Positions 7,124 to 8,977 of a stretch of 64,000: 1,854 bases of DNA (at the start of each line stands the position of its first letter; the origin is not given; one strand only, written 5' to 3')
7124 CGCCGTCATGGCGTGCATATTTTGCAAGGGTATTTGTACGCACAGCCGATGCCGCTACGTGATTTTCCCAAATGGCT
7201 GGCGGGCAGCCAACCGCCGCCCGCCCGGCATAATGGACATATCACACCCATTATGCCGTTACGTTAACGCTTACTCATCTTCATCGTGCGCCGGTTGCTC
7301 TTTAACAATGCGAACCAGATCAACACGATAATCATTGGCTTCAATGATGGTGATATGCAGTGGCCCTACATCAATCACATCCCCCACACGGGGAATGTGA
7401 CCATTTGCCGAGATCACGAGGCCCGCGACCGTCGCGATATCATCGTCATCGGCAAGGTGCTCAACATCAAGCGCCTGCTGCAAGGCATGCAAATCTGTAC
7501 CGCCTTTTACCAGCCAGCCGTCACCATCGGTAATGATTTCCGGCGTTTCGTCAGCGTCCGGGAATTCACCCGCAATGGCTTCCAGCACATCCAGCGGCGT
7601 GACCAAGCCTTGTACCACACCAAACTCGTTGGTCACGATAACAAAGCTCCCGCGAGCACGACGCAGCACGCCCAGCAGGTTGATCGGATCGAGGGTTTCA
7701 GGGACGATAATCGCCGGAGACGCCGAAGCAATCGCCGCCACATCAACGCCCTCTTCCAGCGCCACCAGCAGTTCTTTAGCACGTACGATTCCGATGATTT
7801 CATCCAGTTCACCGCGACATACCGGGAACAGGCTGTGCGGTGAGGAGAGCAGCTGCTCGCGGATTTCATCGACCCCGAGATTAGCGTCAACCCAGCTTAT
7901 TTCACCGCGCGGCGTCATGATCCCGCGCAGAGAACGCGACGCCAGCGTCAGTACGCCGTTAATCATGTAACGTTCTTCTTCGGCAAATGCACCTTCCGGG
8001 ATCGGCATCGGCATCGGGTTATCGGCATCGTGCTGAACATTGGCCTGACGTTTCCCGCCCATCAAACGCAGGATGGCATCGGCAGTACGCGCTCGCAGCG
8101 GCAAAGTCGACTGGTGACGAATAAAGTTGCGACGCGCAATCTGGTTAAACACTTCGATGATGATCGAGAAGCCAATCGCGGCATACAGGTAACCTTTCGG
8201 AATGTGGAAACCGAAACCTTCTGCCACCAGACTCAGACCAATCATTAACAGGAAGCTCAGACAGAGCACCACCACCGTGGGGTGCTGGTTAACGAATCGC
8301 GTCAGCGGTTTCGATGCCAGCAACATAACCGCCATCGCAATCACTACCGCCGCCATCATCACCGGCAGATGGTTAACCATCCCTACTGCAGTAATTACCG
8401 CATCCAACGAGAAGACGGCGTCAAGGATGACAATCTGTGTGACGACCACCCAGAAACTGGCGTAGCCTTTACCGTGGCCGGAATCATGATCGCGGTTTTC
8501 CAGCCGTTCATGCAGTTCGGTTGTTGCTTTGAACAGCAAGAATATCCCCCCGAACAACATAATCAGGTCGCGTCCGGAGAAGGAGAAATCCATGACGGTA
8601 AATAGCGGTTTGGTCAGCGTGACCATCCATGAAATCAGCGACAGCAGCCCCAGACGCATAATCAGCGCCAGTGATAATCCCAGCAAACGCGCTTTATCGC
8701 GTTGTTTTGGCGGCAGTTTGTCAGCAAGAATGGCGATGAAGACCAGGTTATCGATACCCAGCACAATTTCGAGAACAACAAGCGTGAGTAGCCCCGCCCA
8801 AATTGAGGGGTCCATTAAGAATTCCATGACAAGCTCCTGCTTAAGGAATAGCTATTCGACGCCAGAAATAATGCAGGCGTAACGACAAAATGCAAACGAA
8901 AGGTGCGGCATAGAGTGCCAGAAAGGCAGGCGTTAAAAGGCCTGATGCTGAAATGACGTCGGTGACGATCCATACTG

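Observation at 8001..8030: Hexanucleotide tandem repeat inside yoaE coding sequence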

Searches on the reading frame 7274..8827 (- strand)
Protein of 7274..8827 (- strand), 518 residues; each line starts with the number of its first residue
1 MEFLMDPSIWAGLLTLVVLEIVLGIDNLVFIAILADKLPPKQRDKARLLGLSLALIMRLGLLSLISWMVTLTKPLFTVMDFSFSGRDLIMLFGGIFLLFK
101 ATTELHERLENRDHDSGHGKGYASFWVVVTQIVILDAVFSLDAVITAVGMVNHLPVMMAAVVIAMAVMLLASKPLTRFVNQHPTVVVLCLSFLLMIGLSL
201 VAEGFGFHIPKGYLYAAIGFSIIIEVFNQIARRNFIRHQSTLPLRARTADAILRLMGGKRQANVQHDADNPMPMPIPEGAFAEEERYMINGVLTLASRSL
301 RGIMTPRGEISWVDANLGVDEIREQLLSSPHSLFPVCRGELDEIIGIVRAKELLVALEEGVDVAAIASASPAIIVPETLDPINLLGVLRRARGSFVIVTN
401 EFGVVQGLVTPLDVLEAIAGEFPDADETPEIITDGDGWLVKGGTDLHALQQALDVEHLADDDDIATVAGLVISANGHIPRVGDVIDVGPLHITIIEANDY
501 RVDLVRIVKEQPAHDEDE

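Call 4: search_protein_families(library=pfam, proteins=[window:7274-8827:-])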
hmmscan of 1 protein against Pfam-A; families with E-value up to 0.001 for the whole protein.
window:7274-8827:- (518 aa): 3 families
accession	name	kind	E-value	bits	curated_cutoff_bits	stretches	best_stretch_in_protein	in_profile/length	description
PF03741.22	TerC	-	6e-47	160.1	27.8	1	14-203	1-177/178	Integral membrane protein TerC family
PF03471.22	CorC_HlyC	-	4.5e-17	62.3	27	1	434-510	4-80/81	Transporter associated domain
PF00571.33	CBS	-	1.1e-07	32.5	24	0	370-419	7-56/57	CBS domain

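Call 5: search_protein_families(library=ncbifam, proteins=[window:7274-8827:-])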
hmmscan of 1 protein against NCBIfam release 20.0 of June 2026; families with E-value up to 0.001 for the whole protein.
window:7274-8827:- (518 aa): 7 families
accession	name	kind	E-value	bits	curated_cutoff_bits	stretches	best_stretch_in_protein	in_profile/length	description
NF052568.1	PolamExpPaeASal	equivalog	7.3e-42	143.7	500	1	278-508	190-423/424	polyamine export protein PaeA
NF011675.0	PRK15094.1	equivalog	2e-29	102.8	379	1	282-506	51-278/292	CNNM family magnesium/cobalt transport protein CorC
NF008604.1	PRK11573.1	equivalog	7.4e-23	81.1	475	1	282-515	186-424/428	hypothetical protein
TIGR03520.1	GldE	subfamily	2.1e-22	79.8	376.05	1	157-507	55-405/408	gliding motility-associated protein GldE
TIGR03716.1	R_switched_YkoY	subfamily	5.4e-21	75.2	138.5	1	13-203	2-178/220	integral membrane protein, YkoY family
TIGR03717.1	R_switched_YjbE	subfamily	4e-20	72.3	134.8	1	13-203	2-175/176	YjbE family putative metal transport protein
NF010612.0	PRK14013.1-2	equivalog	1.1e-05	25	386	0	127-230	195-297/307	hypothetical protein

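Call 49: find_homologous_proteins(query=window:7274-8827:-, max_evalue=1e-60)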
Query window:7274-8827:- (518 aa): 7996 proteins with E <= 1e-60 among 8000 candidates; the best 120 are listed.
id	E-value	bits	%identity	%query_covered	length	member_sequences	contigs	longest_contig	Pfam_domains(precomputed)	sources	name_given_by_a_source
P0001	0.0e+0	1186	92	100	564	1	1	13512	PF03471.23,PF03741.23,PF00571.34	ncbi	-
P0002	0.0e+0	1123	100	100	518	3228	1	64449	PF03471.23,PF03741.23,PF00571.34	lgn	-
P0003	0.0e+0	1040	95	100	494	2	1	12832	PF03471.23,PF03741.23,PF00571.34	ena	-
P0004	0.0e+0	1036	95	100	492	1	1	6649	PF03471.23,PF03741.23,PF00571.34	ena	-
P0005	0.0e+0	1036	95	100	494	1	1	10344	PF03471.23,PF03741.23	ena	-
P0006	0.0e+0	1036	92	100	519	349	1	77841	PF03471.23,PF03741.23,PF00571.34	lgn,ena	-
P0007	0.0e+0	1033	96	100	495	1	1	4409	PF03471.23,PF03741.23,PF00571.34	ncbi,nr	ncbi:MAG: CNNM family cation transport protein YoaE [Escherichia coli]|nr:CNNM family cation transpo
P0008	0.0e+0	1029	94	100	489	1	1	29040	PF03471.23,PF03741.23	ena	-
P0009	0.0e+0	1027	91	100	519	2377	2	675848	PF03471.23,PF03741.23,PF00571.34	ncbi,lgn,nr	ncbi:CNNM family cation transport protein YoaE [Salmonella enterica]|nr:CNNM family cation transport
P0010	0.0e+0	1027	90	100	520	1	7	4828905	PF03471.23,PF03741.23,PF00571.34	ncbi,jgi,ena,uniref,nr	ncbi:CNNM family cation transport protein YoaE [Intestinirhabdus alba]|jgi:CBS domain containing-hem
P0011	0.0e+0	1024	95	100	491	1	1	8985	PF03471.23,PF03741.23,PF00571.34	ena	-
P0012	0.0e+0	1018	90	100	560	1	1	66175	PF03471.23,PF03741.23,PF00571.34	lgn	-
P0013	0.0e+0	1012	88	100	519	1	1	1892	PF03471.23,PF03741.23,PF00571.34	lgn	-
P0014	0.0e+0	1011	88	100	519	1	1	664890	PF03471.23,PF03741.23,PF00571.34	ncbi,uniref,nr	ncbi:CNNM family cation transport protein YoaE [Enterobacter asburiae]|uniref:CNNM family cation tra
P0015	0.0e+0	1011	90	100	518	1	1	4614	PF03471.23,PF03741.23,PF00571.34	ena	-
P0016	0.0e+0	1011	88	100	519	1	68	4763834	PF03471.23,PF03741.23,PF00571.34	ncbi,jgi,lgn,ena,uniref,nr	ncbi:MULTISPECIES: CNNM family cation transport protein YoaE [Enterobacter]|jgi:CBS domain containin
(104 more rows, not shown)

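Call 56: find_encoding_contigs(protein=P0016, flank=300, max_places=1)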
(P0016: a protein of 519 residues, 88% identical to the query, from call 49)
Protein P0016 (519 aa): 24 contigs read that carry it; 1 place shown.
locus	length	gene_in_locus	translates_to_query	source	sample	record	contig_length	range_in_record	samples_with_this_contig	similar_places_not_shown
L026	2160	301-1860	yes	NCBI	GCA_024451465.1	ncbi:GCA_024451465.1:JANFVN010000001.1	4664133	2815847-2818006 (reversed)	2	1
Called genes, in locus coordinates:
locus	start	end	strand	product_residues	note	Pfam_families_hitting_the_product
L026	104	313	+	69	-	PF22867:YoaL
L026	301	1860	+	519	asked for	PF03741:TerC, PF00571:CBS (faint), PF03471:CorC_HlyC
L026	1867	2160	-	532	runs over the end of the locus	PF12792:CSS-motif, PF00563:EAL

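Call 57: find_encoding_contigs(protein=P0006, flank=300, max_places=1)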
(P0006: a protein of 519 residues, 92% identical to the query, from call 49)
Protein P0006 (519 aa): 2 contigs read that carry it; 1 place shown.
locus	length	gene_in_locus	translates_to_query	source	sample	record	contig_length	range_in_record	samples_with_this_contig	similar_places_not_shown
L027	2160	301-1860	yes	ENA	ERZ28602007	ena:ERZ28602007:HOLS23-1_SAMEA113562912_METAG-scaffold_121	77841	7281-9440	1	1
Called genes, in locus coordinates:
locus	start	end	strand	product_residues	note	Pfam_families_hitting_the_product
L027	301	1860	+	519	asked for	PF03741:TerC, PF00571:CBS (faint), PF03471:CorC_HlyC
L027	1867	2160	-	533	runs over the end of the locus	PF12792:CSS-motif, PF00563:EAL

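Call 58: find_encoding_contigs(protein=P0009, flank=300, max_places=1)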
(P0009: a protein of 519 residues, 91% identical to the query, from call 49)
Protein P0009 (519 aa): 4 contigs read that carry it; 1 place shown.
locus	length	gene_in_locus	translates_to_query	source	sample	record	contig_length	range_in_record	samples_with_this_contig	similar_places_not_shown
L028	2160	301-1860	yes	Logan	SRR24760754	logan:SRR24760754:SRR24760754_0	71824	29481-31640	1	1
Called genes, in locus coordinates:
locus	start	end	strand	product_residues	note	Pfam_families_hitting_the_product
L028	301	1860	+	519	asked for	PF03741:TerC, PF00571:CBS (faint), PF03471:CorC_HlyC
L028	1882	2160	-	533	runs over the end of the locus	PF12792:CSS-motif, PF00563:EAL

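Call 62: predict_structure(alignment_id=A3)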
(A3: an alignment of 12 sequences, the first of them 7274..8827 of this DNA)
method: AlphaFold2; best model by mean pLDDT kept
length: 518 residues; sequences in the alignment: 12
mean_pLDDT: 40.7   pTM: 0.24
mean pLDDT of the five models: 40.7, 40.0, 39.7, 37.0, 36.8
residues with pLDDT >= 90: 0; 70-90: 33; 50-70: 46; < 50: 439
segments of 3 or more residues with pLDDT < 50: 1-57, 59-430, 499-501, 513-518
pLDDT, mean of each block of 10 residues (from residue 1): 35 42 39 43 44 46 40 33 33 37 36 37 34 34 34 39 42 34 39 45 36 34 35 28 31 30 28 29 29 30 28 35 40 30 41 40 36 36 34 38 34 35 34 62 67 69 61 64 77 64 69 46
secondary structure, 60 per line:
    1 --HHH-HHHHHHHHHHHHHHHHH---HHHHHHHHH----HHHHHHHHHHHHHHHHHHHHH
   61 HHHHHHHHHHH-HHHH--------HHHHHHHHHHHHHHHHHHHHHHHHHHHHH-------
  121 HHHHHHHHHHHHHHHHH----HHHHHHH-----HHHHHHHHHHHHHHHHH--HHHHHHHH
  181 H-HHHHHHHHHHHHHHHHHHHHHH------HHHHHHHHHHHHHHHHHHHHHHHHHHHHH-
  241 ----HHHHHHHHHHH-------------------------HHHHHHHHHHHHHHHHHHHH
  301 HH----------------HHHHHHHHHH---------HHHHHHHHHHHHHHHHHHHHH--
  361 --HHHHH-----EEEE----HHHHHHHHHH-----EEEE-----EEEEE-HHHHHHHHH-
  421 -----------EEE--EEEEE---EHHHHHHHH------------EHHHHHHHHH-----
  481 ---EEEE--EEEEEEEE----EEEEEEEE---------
elements in order: H7-23 H27-35 H40-71 H73-76 H85-113 H121-137 H142-148 H154-170 H173-181 H183-204 H211-239 H245-255 H281-302 H319-328 H338-358 H363-367 E373-376 H381-390 E396-399 E405-409 H411-419 E432-434 E437-441 H446-453 H467-475 E484-487 E490-497 E502-509

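Call 70: search_protein_representatives(protein=window:7274-8827:-)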
Query: 518 residues. Proteins with E-value up to 0.001 (for the whole library): 26037; up to 1e-10: 14113; up to 1e-30: 1107. The best 150 are listed.
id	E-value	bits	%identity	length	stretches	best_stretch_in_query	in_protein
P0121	9.1e-239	809.8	99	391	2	1-252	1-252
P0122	9.6e-187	638.2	59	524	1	1-504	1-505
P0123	9.7e-174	595.3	100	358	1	1-278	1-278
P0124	1.2e-172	591.8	57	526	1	1-509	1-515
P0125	1.8e-164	564.7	55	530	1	1-502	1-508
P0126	3.8e-163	560.4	53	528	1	1-505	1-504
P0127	4.2e-158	543.7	53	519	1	1-508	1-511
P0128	3.3e-144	497.9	49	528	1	3-517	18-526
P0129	6.9e-141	487.0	62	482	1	57-439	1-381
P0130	7.0e-138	477.0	51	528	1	1-508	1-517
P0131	2.6e-136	471.9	65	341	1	1-336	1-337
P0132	4.5e-135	467.8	45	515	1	1-509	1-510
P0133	1.5e-133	462.7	56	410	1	19-418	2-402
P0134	4.8e-133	461.1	48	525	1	2-506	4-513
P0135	3.1e-131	455.1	50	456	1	1-427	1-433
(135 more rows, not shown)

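Call 77: predict_structure(alignment_id=A4)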
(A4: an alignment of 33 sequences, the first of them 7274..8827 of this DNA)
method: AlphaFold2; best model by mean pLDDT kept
length: 518 residues; sequences in the alignment: 33
mean_pLDDT: 79.0   pTM: 0.47
mean pLDDT of the five models: 79.0, 79.0, 77.3, 75.1, 72.7
residues with pLDDT >= 90: 78; 70-90: 346; 50-70: 57; < 50: 37
segments of 3 or more residues with pLDDT < 50: 257-278, 423-428, 514-518
pLDDT, mean of each block of 10 residues (from residue 1): 78 88 84 84 86 87 84 80 83 90 84 51 83 83 80 87 90 82 83 88 86 83 82 74 57 47 34 41 59 73 87 91 89 91 91 90 89 89 82 83 90 76 48 82 82 76 80 86 87 88 88 47
secondary structure, 60 per line:
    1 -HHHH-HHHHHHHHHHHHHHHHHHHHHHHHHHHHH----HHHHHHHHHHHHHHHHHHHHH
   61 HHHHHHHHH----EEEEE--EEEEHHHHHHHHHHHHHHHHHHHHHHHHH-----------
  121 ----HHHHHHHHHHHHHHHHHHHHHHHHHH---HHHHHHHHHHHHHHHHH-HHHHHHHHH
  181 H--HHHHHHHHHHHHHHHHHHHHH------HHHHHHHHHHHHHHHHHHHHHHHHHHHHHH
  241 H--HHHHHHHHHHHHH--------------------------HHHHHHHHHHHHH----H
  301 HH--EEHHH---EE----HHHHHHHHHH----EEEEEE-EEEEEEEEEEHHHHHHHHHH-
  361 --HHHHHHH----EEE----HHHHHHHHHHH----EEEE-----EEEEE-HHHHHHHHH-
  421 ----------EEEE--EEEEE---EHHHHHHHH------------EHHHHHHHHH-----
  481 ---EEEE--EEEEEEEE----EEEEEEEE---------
elements in order: H2-5 H7-35 H40-69 E74-78 E81-84 H85-109 H125-150 H154-170 H172-181 H184-204 H211-241 H244-256 H283-295 H319-328 E333-338 E340-349 H350-359 H363-369 E374-376 H381-391 E396-399 E405-409 H411-419 E431-434 E437-441 H446-453 H467-475 E484-487 E490-497 E502-509
